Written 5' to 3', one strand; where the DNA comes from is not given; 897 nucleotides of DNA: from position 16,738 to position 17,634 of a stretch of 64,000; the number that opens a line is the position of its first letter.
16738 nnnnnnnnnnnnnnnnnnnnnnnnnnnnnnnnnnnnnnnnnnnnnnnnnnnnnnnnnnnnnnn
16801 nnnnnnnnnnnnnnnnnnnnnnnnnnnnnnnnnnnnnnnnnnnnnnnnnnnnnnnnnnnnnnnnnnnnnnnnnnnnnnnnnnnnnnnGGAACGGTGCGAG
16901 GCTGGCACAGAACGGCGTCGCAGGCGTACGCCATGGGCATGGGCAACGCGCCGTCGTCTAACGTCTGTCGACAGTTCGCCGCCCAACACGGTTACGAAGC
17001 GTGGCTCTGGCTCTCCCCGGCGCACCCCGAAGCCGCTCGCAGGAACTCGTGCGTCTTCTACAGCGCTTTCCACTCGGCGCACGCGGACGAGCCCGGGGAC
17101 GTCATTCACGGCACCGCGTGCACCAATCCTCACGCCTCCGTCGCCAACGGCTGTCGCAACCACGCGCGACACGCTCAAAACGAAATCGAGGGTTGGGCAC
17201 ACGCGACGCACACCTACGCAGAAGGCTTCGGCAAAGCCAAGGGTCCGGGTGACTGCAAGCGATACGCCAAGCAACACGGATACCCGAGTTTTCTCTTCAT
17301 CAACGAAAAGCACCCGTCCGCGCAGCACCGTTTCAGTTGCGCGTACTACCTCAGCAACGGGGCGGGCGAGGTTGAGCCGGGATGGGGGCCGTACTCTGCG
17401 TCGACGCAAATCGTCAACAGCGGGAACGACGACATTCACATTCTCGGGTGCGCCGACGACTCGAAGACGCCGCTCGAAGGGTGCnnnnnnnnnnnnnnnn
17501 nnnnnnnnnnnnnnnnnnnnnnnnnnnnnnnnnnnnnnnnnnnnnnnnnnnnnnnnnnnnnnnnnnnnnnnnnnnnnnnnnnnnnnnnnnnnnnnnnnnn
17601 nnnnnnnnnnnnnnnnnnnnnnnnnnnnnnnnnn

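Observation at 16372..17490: Novel three-repeat cysteine-rich membrane protein (possible WSC-like carbohydrate-binding modules)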

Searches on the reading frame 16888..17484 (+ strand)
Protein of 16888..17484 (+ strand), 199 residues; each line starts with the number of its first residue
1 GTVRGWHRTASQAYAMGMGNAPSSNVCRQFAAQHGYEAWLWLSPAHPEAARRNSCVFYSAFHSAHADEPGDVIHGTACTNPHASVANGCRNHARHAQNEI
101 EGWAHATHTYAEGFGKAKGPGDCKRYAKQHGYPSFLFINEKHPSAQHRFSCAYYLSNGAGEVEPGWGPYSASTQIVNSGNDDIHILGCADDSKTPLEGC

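Call 56: find_related_loci(query=window:16888-17484:+, collection=viral_contigs, flank=5000)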
Query window:16888-17484:+ (199 aa) in viral_contigs; peptide patterns used: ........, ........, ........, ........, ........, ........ (x = any residue, [..] = any of these).
3 stretches matched a pattern, but none encodes a relative of the query by tblastn (E <= 1e-3).
